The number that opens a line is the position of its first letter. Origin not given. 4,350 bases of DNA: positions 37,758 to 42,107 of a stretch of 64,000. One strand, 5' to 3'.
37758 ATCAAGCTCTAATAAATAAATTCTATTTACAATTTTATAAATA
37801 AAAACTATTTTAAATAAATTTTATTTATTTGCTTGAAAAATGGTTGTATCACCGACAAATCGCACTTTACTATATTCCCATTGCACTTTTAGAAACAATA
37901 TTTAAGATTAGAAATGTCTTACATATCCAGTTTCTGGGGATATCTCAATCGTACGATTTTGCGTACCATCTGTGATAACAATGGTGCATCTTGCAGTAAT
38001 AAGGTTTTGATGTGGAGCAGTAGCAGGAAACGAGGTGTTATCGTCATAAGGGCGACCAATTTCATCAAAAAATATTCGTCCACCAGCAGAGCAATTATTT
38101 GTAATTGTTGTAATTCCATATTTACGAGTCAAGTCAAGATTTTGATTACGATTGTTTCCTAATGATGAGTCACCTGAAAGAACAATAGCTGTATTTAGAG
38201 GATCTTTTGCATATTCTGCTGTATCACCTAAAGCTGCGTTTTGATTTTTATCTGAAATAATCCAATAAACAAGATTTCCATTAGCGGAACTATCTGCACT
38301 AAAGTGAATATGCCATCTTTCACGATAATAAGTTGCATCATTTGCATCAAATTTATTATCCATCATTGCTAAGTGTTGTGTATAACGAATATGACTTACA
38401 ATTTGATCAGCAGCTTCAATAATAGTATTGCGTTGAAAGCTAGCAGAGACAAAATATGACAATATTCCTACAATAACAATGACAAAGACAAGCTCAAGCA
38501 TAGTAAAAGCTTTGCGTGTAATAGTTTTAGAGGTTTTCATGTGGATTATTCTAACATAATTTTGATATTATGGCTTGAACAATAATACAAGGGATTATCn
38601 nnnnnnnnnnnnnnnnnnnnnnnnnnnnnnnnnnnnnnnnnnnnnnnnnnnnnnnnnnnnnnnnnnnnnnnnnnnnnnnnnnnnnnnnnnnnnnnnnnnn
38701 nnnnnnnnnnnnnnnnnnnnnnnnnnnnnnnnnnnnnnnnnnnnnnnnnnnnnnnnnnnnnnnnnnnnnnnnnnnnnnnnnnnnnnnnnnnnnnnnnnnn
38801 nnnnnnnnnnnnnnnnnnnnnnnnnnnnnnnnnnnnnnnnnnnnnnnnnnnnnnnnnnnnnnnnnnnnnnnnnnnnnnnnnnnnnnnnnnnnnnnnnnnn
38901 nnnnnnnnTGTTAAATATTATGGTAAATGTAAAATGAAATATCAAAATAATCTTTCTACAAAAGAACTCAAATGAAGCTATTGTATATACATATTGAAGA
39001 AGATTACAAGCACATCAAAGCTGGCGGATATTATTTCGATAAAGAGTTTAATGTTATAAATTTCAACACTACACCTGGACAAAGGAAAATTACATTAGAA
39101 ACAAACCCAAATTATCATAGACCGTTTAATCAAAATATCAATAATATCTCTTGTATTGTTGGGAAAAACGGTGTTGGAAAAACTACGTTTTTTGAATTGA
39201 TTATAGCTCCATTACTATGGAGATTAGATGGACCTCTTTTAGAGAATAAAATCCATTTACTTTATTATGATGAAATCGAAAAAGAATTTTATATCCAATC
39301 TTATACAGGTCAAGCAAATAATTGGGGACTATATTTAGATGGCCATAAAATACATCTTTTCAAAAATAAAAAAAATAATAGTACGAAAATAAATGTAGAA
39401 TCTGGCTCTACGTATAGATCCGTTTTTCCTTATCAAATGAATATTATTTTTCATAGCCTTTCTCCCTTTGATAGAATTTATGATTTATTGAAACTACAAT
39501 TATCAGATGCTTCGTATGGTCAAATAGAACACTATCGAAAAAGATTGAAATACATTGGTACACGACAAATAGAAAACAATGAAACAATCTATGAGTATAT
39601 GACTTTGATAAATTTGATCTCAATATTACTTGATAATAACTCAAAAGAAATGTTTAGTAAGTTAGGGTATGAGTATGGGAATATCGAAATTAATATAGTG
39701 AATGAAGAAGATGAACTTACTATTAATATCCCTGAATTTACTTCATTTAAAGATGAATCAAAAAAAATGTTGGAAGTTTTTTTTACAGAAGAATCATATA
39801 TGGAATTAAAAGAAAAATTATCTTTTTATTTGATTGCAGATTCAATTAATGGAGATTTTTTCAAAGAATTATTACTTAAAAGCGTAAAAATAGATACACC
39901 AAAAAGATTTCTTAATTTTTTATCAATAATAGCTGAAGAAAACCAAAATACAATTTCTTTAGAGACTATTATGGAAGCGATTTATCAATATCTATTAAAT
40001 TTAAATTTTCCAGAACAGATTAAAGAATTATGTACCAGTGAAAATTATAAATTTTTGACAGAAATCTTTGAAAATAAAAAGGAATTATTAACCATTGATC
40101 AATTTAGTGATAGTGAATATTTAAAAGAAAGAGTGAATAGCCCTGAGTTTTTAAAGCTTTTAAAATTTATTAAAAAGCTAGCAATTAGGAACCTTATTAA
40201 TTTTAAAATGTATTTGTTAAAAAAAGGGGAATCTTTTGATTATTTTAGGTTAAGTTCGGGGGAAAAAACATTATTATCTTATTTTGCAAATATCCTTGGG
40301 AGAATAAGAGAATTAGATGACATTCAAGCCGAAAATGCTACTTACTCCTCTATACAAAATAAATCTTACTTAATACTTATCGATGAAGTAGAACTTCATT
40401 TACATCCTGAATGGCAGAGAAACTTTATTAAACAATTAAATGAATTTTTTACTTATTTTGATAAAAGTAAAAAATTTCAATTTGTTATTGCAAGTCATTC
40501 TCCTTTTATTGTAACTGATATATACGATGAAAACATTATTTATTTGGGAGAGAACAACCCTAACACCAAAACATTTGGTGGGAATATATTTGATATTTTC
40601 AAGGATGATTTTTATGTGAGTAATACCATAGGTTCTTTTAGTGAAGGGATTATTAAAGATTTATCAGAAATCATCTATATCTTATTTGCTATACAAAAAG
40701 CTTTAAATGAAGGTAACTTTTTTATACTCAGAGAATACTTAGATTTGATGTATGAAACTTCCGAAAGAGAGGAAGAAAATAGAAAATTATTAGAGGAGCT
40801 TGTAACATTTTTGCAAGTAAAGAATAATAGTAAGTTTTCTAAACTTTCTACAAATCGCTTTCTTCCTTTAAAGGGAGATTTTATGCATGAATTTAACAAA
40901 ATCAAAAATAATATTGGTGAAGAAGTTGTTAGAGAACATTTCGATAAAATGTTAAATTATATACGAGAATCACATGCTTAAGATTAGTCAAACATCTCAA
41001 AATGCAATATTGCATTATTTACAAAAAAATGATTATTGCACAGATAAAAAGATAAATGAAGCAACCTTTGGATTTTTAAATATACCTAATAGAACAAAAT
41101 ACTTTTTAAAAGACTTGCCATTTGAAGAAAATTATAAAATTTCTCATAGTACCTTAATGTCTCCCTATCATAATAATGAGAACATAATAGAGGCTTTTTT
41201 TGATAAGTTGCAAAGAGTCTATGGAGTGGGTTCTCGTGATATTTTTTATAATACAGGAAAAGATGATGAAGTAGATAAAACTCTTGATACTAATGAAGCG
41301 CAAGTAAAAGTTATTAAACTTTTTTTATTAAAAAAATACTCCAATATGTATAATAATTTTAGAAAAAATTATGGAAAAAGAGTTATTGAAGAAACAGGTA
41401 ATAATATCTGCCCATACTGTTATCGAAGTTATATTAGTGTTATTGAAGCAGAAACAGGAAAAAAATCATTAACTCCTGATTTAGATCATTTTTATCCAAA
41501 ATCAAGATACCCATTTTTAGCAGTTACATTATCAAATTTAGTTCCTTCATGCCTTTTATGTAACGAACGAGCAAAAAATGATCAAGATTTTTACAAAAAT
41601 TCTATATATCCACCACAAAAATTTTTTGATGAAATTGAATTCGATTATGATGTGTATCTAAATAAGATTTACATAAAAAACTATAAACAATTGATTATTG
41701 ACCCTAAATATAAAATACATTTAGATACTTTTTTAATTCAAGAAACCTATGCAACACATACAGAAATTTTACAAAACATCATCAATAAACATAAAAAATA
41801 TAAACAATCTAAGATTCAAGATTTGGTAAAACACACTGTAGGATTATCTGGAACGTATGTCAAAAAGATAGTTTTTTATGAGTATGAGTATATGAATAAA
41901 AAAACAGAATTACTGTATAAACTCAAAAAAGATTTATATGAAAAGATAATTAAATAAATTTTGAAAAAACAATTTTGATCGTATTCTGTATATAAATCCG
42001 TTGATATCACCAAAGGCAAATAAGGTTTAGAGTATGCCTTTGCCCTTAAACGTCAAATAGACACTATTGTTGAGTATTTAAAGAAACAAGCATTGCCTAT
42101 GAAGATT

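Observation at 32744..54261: Intact Tn7-like transposon in comM with neither TnsF nor CRISPR: candidate new comM-targeting pathway in Campylobacterota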

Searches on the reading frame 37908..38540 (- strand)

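Call 5: search_protein_families(library=pfam, proteins=[window:37908-38540:-], max_evalue=0.01)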
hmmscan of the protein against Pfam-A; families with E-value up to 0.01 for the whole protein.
window:37908-38540:- (210 aa): 1 family
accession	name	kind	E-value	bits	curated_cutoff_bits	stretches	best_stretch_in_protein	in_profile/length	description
PF07963.17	N_methyl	-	0.00049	20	21.2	1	9-29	4-24/27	Prokaryotic N-terminal methylation motif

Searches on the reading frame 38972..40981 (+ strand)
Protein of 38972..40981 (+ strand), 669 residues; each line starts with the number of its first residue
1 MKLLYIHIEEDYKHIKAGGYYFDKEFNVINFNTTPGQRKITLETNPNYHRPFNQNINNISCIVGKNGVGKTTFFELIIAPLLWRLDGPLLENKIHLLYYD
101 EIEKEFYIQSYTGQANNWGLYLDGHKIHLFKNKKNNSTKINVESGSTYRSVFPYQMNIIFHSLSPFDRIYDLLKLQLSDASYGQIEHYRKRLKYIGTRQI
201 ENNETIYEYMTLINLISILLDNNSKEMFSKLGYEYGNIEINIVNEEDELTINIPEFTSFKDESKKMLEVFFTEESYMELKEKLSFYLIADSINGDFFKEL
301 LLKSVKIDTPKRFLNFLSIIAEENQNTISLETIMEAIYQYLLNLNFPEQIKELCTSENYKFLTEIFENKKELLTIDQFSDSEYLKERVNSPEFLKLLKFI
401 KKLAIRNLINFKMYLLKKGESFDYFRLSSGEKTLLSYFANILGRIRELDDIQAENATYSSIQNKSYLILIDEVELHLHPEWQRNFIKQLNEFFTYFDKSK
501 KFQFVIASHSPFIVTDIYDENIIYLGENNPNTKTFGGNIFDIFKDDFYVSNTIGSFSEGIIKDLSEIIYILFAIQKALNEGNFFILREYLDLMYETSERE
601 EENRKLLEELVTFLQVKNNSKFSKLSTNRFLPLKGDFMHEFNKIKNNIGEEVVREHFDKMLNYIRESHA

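Call 5: search_protein_families(library=pfam, proteins=[window:38972-40981:+], max_evalue=0.01)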
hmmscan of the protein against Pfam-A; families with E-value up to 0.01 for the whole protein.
window:38972-40981:+ (669 aa): 5 families
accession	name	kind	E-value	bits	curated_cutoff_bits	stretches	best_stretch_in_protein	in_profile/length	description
PF13304.12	AAA_21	-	5.8e-16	59.9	27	1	301-514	91-303/304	AAA domain, putative AbiEii toxin, Type IV TA system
PF13175.12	AAA_15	-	1.7e-07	31.7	32.1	1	55-514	20-374/374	AAA ATPase domain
PF02463.25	SMC_N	-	7.9e-05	22.6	40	0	236-516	135-204/220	RecF/RecN/SMC N terminal domain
PF13401.12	AAA_22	-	0.0019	19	27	0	462-507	80-121/130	AAA domain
PF00004.35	AAA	-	0.0057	17.5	21.2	0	61-80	2-21/131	ATPase family associated with various cellular activities (AAA)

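Call 8: search_protein_families(library=ncbifam, proteins=[window:38972-40981:+], max_evalue=0.01)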
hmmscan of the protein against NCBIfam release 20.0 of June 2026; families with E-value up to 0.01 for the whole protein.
window:38972-40981:+ (669 aa): 5 families
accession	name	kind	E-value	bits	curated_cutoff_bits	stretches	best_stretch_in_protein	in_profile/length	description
NF041760.1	PtuA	equivalog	1.1e-21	77.4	500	1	325-534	243-440/524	retron Ec78 anti-phage system effector ATPase PtuA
TIGR04435.1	restrict_AAA_1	hypoth_equivalog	6.3e-15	54.9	300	1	357-566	323-531/568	restriction system-associated AAA family ATPase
TIGR00611.2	recf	equivalog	0.00024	20.4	172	0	56-78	20-42/339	DNA replication/repair protein RecF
NF047739.1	antiphage_MADS3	equivalog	0.0031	16.7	420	0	53-77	17-41/427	methylation-associated defense system AAA family ATPase MAD3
TIGR03410.1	urea_trans_UrtE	equivalog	0.0053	16.2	285.8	0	54-79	23-48/230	urea ABC transporter ATP-binding subunit UrtE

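Call 86: search_protein_families(library=padloc, proteins=[window:38972-40981:+], max_evalue=0.001)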
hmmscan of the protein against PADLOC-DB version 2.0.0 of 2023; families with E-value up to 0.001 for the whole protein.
window:38972-40981:+ (669 aa): 88 families (the best 25 are shown)
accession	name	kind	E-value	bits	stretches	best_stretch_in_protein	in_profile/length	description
PDLC04737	PDC-M62A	-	1.6e-31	108.1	1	1-566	1-534/601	-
PDLC04735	PDC-M62A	-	1.2e-29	101.8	1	1-568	1-563/633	-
PDLC00271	PtuA1|PtuA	-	9.1e-29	99.2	1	395-547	216-358/421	AAA ATPase domain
PDLC04734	PDC-M62A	-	2.9e-27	93.9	1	1-566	1-527/597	-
PDLC02913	ATPase_I-A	-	5.9e-26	89.7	1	317-530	231-423/508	-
PDLC00278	PtuA1|PtuA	-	7.7e-26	89.3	1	416-569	243-387/436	AAA ATPase domain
PDLC00284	PtuA1|PtuA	-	3.9e-25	86.7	1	393-531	326-452/545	AAA ATPase domain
PDLC00299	PtuA1|PtuA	-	2.1e-23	81.1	1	311-612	231-503/535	AAA ATPase domain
PDLC00283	PtuA1|PtuA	-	4.9e-23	80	2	323-521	178-351/448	AAA ATPase domain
PDLC00267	PtuA1|PtuA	-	7.9e-22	76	1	421-543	248-361/438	AAA ATPase domain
PDLC00266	PtuA1|PtuA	-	4e-21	73.8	1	306-525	193-391/483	AAA ATPase domain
PDLC00298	PtuA1|PtuA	-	5.5e-21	73.1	1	412-545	233-359/423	AAA ATPase domain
PDLC00277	PtuA1|PtuA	-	1.1e-20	72.3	1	416-531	240-345/423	AAA ATPase domain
PDLC00286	PtuA1|PtuA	-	2e-20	71.2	1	396-528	85-205/289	AAA ATPase domain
PDLC00275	PtuA1|PtuA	-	2.1e-20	71.4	1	420-549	167-289/348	AAA ATPase domain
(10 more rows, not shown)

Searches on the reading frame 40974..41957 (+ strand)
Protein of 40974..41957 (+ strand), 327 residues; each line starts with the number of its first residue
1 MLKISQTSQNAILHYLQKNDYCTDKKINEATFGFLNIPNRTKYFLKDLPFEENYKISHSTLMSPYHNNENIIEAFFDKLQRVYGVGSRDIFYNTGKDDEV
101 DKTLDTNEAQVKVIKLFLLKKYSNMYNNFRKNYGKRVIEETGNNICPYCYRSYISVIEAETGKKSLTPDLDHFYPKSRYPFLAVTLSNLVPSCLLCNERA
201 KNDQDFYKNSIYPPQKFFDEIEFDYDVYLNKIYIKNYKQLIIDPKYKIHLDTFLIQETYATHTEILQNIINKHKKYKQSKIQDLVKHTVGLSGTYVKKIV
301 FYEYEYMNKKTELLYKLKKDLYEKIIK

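Call 5: search_protein_families(library=pfam, proteins=[window:40974-41957:+], max_evalue=0.01)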
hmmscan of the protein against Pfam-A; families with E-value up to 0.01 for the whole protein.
window:40974-41957:+ (327 aa): 0 families

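Call 8: search_protein_families(library=ncbifam, proteins=[window:40974-41957:+], max_evalue=0.01)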
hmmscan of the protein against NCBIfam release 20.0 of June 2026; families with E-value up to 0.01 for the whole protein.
window:40974-41957:+ (327 aa): 2 families
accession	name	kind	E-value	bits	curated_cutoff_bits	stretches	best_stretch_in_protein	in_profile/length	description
TIGR02646.1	TIGR02646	subfamily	1.9e-05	24.7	52.15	1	127-202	8-73/144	retron system putative HNH endonuclease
NF041761.1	PtuB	equivalog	0.0011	18.9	150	1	120-251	22-126/218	retron Ec78 anti-phage system effector HNH endonuclease PtuB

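Call 86: search_protein_families(library=padloc, proteins=[window:40974-41957:+], max_evalue=0.001)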
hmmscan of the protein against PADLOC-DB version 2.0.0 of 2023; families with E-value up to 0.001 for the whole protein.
window:40974-41957:+ (327 aa): 43 families (the best 25 are shown)
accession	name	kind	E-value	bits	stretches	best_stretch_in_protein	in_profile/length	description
PDLC04743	PDC-M62B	-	4e-33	113.5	1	58-324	43-322/328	-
PDLC04741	PDC-M62B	-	1.2e-29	101.9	1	103-228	131-269/401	-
PDLC04742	PDC-M62B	-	4.8e-21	73.5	1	99-237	76-218/337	-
PDLC04256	PDC-M01B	-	1.7e-12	45.5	1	119-235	79-184/285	-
PDLC04740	PDC-M62B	-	2.1e-12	45.1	1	100-282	134-333/387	-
PDLC04264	PDC-M01B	-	7.2e-12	43.7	1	98-220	52-163/282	-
PDLC04270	PDC-M01B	-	2.2e-11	41.7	1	70-288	26-224/280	-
PDLC04253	PDC-M01B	-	5.1e-11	40.5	1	136-234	98-182/366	-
PDLC04251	PDC-M01B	-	7.9e-11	39.9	1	110-251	68-187/279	-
PDLC04247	PDC-M01B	-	1.5e-10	39.4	1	110-288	64-218/286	-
PDLC04248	PDC-M01B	-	2.5e-10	38.6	1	139-204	30-82/216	-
PDLC00342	PtuB1|PtuB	-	7.3e-10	36.7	1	129-277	33-176/247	Unknown function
PDLC04259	PDC-M01B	-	2.3e-09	35.6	1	99-295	56-226/277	-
PDLC00337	PtuB1|PtuB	-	1.7e-08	32.6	1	123-216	36-119/216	Unknown function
PDLC04252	PDC-M01B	-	2.9e-08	31.1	1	72-311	30-245/294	-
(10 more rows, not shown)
